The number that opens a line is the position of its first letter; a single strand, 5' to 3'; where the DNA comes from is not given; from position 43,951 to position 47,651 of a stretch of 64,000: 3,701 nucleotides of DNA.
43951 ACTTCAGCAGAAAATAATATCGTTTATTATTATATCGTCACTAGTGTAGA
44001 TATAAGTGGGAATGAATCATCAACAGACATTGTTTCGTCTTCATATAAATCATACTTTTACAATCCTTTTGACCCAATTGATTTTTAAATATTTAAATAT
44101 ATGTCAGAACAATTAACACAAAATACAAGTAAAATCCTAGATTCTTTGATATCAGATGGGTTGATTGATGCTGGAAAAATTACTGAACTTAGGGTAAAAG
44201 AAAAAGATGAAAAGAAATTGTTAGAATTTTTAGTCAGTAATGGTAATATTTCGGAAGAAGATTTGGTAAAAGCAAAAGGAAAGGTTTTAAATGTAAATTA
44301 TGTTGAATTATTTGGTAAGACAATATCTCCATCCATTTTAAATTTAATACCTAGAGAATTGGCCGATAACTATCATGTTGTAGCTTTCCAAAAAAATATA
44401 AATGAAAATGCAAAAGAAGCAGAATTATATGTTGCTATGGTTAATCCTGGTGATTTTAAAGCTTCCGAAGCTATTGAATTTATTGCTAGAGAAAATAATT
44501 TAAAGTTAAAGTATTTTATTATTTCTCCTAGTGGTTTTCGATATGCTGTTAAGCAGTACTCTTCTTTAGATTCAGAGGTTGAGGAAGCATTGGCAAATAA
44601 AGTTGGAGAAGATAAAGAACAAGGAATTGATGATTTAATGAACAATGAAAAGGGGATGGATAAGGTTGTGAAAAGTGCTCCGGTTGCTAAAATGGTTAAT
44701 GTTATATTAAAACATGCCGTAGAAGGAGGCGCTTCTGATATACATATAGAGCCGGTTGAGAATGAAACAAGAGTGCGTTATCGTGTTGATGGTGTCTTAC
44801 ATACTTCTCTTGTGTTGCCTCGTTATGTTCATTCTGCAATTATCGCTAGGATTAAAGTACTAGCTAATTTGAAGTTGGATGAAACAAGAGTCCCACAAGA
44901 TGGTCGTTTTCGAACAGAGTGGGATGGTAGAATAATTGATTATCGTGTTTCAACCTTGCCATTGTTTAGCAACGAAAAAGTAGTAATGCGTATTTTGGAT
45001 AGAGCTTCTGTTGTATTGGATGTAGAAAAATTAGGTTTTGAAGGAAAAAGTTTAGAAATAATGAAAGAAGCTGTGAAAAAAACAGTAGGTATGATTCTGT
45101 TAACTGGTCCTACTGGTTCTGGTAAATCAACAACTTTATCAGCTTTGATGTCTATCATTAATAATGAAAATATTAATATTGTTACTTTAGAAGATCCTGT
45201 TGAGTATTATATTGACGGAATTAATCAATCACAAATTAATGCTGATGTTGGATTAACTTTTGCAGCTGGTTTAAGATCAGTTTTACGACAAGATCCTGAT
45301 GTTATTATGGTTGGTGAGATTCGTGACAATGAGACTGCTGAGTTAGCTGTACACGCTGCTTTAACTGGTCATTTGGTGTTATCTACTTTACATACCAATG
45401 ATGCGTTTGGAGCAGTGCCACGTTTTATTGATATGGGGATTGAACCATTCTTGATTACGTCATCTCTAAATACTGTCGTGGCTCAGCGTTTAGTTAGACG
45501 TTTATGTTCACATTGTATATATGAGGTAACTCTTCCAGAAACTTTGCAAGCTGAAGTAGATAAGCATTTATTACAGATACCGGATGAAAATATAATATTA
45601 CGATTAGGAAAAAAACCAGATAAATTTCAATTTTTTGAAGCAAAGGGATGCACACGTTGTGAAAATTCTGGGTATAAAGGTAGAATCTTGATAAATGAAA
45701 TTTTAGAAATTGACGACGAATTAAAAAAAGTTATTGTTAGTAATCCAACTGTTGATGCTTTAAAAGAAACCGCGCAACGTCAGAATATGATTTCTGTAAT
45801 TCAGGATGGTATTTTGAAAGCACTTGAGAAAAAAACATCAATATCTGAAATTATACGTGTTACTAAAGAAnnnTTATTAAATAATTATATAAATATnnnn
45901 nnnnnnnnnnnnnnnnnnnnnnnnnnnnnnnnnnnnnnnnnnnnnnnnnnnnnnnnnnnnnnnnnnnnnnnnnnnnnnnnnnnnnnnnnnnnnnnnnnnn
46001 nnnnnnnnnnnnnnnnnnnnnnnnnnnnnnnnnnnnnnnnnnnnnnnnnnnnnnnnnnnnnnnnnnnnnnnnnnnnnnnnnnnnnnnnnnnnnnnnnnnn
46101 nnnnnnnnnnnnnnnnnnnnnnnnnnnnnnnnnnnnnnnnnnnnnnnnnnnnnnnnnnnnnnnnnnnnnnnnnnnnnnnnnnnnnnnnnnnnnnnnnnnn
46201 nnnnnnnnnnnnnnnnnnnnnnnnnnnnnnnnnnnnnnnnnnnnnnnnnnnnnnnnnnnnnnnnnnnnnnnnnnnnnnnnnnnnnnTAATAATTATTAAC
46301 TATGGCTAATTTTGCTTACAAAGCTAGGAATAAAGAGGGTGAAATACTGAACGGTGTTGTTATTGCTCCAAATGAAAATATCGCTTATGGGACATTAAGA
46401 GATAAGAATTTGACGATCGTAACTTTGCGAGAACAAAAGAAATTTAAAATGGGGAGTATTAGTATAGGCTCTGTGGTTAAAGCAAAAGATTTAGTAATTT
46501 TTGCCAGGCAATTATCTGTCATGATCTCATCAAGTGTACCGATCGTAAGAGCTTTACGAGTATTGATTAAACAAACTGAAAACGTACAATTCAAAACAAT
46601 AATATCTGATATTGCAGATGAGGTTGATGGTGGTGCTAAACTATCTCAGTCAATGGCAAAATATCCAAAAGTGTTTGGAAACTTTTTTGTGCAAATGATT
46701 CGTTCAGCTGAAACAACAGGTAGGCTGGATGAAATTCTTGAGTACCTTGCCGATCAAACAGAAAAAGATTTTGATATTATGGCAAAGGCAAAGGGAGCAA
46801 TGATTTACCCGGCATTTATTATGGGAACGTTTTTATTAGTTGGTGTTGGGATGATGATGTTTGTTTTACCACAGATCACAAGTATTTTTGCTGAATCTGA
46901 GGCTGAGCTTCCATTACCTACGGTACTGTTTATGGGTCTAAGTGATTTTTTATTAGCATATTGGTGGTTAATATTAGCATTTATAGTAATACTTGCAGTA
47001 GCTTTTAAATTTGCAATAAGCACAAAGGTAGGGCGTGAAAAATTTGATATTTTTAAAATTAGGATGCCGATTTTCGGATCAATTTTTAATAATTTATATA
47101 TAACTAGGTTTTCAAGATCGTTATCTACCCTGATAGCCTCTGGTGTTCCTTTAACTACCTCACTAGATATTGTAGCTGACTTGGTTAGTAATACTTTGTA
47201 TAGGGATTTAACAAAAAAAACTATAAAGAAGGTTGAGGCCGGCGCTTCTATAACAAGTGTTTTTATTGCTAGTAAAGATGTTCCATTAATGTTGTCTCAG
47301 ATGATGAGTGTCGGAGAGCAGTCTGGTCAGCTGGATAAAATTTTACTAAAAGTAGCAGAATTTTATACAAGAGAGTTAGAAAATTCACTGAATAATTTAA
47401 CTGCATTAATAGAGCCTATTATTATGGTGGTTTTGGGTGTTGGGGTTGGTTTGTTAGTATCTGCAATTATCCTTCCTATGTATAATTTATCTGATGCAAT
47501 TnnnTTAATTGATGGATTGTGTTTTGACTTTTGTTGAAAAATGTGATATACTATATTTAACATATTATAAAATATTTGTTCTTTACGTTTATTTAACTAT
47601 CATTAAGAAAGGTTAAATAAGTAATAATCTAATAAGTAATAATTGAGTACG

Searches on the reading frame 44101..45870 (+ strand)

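Call 14: search_protein_families(library=pfam, proteins=[window:44101-45870:+], max_evalue=0.001)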
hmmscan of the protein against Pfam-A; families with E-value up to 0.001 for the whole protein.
window:44101-45870:+ (590 aa): 7 families
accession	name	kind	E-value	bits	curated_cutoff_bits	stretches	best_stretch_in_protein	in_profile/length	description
PF00437.27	T2SSE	-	1.5e-129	432.4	24.9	1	191-586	4-370/370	Type II/IV secretion system protein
PF05157.20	MshEN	-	1.1e-09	38.6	23.1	1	64-157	2-87/90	MshEN domain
PF13555.12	AAA_29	-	2.8e-05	24.2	27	1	329-356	22-49/61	P-loop containing region of AAA domain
PF13191.12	AAA_16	-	5e-05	24.3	32.6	1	322-397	17-96/167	AAA ATPase domain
PF13401.12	AAA_22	-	0.00018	22.2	27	1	328-366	4-42/130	AAA domain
PF13604.12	AAA_30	-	0.00077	19.7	27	0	319-362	8-51/191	AAA domain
PF25199.1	nSTAND_NTPase5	-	0.00081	19.7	34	0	319-365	30-78/145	Novel STAND NTPase 5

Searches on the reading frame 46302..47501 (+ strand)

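Call 14: search_protein_families(library=pfam, proteins=[window:46302-47501:+], max_evalue=0.001)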
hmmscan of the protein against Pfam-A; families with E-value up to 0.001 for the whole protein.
window:46302-47501:+ (400 aa): 1 family
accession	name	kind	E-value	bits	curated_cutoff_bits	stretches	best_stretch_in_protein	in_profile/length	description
PF00482.28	T2SSF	-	4.3e-59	198.4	25.2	2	67-190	1-125/125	Type II secretion system (T2SS), protein F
